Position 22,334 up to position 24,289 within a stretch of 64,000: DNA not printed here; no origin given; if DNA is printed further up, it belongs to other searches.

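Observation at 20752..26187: Nonulosonic-acid (sialic-acid-like) module with two radical SAM enzymes, one B12-dependent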

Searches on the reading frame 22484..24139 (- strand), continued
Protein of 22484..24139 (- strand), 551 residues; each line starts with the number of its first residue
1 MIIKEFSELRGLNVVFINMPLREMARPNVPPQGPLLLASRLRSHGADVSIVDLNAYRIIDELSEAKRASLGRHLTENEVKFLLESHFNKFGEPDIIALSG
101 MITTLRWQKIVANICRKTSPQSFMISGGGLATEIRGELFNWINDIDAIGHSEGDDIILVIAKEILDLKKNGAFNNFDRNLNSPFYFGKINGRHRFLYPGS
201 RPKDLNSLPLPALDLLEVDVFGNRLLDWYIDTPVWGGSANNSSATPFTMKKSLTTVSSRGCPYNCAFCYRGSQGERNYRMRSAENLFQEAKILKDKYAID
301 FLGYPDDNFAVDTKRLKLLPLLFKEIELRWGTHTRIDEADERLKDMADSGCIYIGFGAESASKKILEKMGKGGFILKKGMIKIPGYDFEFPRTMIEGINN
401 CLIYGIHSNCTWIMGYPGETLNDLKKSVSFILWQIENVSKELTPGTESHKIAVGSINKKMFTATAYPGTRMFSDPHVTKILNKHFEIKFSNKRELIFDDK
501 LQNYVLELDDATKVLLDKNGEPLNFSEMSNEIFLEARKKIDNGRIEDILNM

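Call 37: predict_structure(alignment_id=A1)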
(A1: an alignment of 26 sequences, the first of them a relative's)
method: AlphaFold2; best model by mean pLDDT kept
length: 551 residues; sequences in the alignment: 26
mean_pLDDT: 87.1   pTM: 0.88
mean pLDDT of the five models: 87.1, 87.0, 85.4, 81.6, 81.3
residues with pLDDT >= 90: 309; 70-90: 199; 50-70: 32; < 50: 11
segments of 3 or more residues with pLDDT < 50: 1-5, 269-274
pLDDT, mean of each block of 10 residues (from residue 1): 60 95 81 92 96 94 86 95 98 93 88 96 88 86 92 84 89 62 89 88 85 96 96 74 74 84 59 59 92 95 81 90 91 85 94 83 87 83 94 94 91 90 96 93 92 87 82 88 90 85 85 80 93 95 93 94
secondary structure, 60 per line:
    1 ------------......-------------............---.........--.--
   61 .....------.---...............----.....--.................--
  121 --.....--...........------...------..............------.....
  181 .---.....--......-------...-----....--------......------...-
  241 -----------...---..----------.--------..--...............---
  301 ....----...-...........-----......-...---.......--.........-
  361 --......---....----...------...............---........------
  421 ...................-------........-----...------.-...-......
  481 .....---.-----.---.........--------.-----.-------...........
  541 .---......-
elements in order: E13-18 H32-43 E47-52 H61-65 H76-90 E95-99 H102-118 E123-127 H130-140 E147-149 H156-169 H176-181 E185-189 E192-197 H213-216 H225-230 E252-254 H283-297 E301-304 H313-323 E329-334 H342-348 E351-359 H363-368 H372-375 E380-382 E389-391 H392-403 E407-414 H421-439 H447-454 E460-462 H475-485 H499-507 H530-541 H545-550

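Call 43: fold_search(model_id=the predicted structure, library=pdb)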
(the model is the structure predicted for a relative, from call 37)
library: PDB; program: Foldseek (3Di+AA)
matches with E <= 10: 1645; with E <= 0.001: 38
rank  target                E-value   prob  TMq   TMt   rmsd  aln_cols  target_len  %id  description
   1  5ul4                  3.2e-16  1.00  0.59  0.46   7.0       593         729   16  Structure of Cobalamin-dependent S-adenosylmethionine radical enzyme OxsB with aqua-cobalamin and S-adenosylmethionine b (released 2017-04-19)
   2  6fd2_A                8.5e-16  1.00  0.57  0.68   6.2       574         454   16  Radical SAM 1,2-diol dehydratase AprD4 in complex with its substrate paromamine (released 2018-01-17)
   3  5ul3                  1.8e-15  1.00  0.56  0.44   7.3       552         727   17  Structure of Cobalamin-dependent S-adenosylmethionine radical enzyme OxsB with aqua-cobalamin bound (released 2017-04-19)
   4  6fd2_B                1.9e-15  1.00  0.54  0.64   8.6       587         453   16  Radical SAM 1,2-diol dehydratase AprD4 in complex with its substrate paromamine (released 2018-01-17)
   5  6wte_A                3.6e-15  1.00  0.51  0.50  14.9       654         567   13  Structure of radical S-adenosylmethionine methyltransferase, TsrM, from Kitasatospora setae with cobalamin and [4Fe-4S (released 2020-12-23)
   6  7kdy_A                4.1e-15  1.00  0.53  0.46   8.9       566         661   16  Crystal structure of Streptomyces tokunonesis TokK with hydroxycobalamin, 5'-deoxyadenosine, methionine, and (2R)-pant (released 2022-01-12)
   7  7kdx_A                8.1e-15  1.00  0.53  0.46   8.0       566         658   15  Crystal structure of Streptomyces tokunonesis TokK with hydroxycobalamin, 5'-deoxyadenosine, and methionine (released 2022-01-12)
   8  7kdx_B                8.1e-15  1.00  0.53  0.45   8.5       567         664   16  Crystal structure of Streptomyces tokunonesis TokK with hydroxycobalamin, 5'-deoxyadenosine, and methionine (released 2022-01-12)
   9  6wte_B                2.3e-14  1.00  0.56  0.58  10.8       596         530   14  Structure of radical S-adenosylmethionine methyltransferase, TsrM, from Kitasatospora setae with cobalamin and [4Fe-4S (released 2020-12-23)
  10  7kdy_B                2.9e-14  1.00  0.53  0.45   8.5       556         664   16  Crystal structure of Streptomyces tokunonesis TokK with hydroxycobalamin, 5'-deoxyadenosine, methionine, and (2R)-pant (released 2022-01-12)
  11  6wtf_A                4.1e-14  1.00  0.56  0.57   9.1       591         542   14  Structure of radical S-adenosylmethionine methyltransferase, TsrM, from Kitasatospora setae with tryptophan substrate  (released 2020-12-23)
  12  6wtf_B                5.2e-14  1.00  0.51  0.53  14.4       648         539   12  Structure of radical S-adenosylmethionine methyltransferase, TsrM, from Kitasatospora setae with tryptophan substrate  (released 2020-12-23)
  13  9ccb                  2.0e-13  1.00  0.51  0.66  10.2       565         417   15  X-ray crystal structure of methyl-coenzyme M reductase glutamine methylase (MgmA) from Methanothermobacter marburgensis  (released 2025-01-01)
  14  9n1d                  1.2e-12  1.00  0.47  0.42   7.9       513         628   14  Crystal structure of CysS from Corallococcus sp. CA054B with 5'-deoxyadenosine and methionine bound (released 2026-01-28)
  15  9n1c                  2.0e-12  1.00  0.46  0.41   7.8       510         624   14  Crystal structure of CysS from Corallococcus sp. CA054B with 5'-deoxyadenosine, methionine, and pantetheinylated 3-ethox (released 2026-01-28)
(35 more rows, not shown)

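Call 59: search_protein_families(library=pfam, proteins=[L044:2048-3442:+, L044:3848-4879:-, L044:6224-7207:+, L044:7208-7717:+, L044:8032-8721:-, L044:8856-9611:-, L044:8874-9620:+, L044:11732-12436:+, L044:14558-15226:-, L044:16840-18216:+], max_evalue=0.001)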
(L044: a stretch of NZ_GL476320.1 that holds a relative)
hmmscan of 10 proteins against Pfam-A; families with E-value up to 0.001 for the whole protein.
L044:2048-3442:+ (464 aa): 3 families
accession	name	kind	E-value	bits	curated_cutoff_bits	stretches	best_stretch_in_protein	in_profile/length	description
PF02518.31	HATPase_c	-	1.7e-18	67.5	26.4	1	358-448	2-96/111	Histidine kinase-, DNA gyrase B-, and HSP90-like ATPase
PF00512.31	HisKA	-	7.9e-07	29.5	26.9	1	250-311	5-66/66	His Kinase A (phospho-acceptor) domain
PF00672.30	HAMP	-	5.9e-06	27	25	1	196-241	8-52/53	HAMP domain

L044:3848-4879:- (343 aa): 3 families
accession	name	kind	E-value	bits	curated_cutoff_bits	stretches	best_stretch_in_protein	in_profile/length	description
PF12833.13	HTH_18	-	1.2e-24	86.8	33.6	1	242-320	1-79/80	Helix-turn-helix domain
PF01965.30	DJ-1_PfpI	-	8.9e-16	58.6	26.6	1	14-179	4-163/165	DJ-1/PfpI family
PF00165.29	HTH_AraC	-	3.5e-15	56.1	26.6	2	284-320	7-42/42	Bacterial regulatory helix-turn-helix proteins, AraC family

L044:6224-7207:+ (327 aa): 1 family
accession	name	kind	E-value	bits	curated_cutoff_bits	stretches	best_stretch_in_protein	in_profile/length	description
PF03102.20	NeuB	-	2.8e-55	187.9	22.1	1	38-290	1-236/241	NeuB family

L044:7208-7717:+ (169 aa): 1 family
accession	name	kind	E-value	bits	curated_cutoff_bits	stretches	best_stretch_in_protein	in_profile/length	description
PF08282.18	Hydrolase_3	-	4.5e-08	33.6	20.9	1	102-155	199-252/255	haloacid dehalogenase-like hydrolase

L044:8032-8721:- (229 aa): 2 families
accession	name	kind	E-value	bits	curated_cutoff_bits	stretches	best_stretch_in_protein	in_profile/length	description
PF05711.17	TylF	-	3.7e-19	69.4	23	1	50-212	90-248/264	Macrocin-O-methyltransferase (TylF)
PF13578.12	Methyltransf_24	-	3e-09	38.2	26.3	1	56-193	1-105/105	Methyltransferase domain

L044:8856-9611:- (251 aa): 0 families

L044:8874-9620:+ (248 aa): 5 families
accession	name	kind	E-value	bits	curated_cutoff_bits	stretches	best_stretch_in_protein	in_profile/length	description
PF13489.12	Methyltransf_23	-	3.1e-12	47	27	1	78-187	18-121/164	Methyltransferase domain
PF08241.18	Methyltransf_11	-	2.7e-11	44.4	21.2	1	87-182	1-95/95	Methyltransferase domain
PF13649.12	Methyltransf_25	-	4e-10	40.7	27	1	86-178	1-97/97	Methyltransferase domain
PF08242.18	Methyltransf_12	-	1.1e-09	39.3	30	1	87-180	1-98/98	Methyltransferase domain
PF13847.12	Methyltransf_31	-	1.2e-07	32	27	1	82-189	3-116/145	Methyltransferase domain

L044:11732-12436:+ (234 aa): 1 family
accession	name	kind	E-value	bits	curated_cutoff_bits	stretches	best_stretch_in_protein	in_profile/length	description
PF02348.25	CTP_transf_3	-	1.5e-16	61.3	22.6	1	5-178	1-165/217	Cytidylyltransferase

L044:14558-15226:- (222 aa): 4 families
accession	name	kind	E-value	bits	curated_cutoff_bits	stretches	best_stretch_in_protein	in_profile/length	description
PF13419.12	HAD_2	-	3e-35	122.4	23.8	1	5-187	2-178/178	Haloacid dehalogenase-like hydrolase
PF00702.32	Hydrolase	-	6.6e-23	82.5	26.4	1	3-181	3-191/191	haloacid dehalogenase-like hydrolase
PF12710.13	HAD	-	3.2e-12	47.7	27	1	4-178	1-189/189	haloacid dehalogenase-like hydrolase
PF13242.12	Hydrolase_like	-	1.1e-08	35.2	22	1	143-211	3-75/75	HAD-hyrolase-like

L044:16840-18216:+ (458 aa): 6 families
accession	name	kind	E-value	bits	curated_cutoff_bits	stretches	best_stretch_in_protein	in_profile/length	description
PF07992.20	Pyr_redox_2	-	9.6e-68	229.2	26.1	1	6-321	1-291/291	Pyridine nucleotide-disulphide oxidoreductase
PF02852.28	Pyr_redox_dim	-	5e-34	117.3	25.3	1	341-449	1-109/110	Pyridine nucleotide-disulphide oxidoreductase, dimerisation domain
PF00070.33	Pyr_redox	-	3.1e-22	79.3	22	1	172-243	1-72/82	Pyridine nucleotide-disulphide oxidoreductase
PF13738.12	Pyr_redox_3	-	9.5e-13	48.5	30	1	126-305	117-305/305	Pyridine nucleotide-disulphide oxidoreductase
PF03486.20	HI0933_like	-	9.4e-07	29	50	0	215-293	113-190/244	HI0933-like protein Rossmann domain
PF12831.13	FAD_oxidored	-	6.5e-06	26.1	27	1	7-45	1-40/416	FAD dependent oxidoreductase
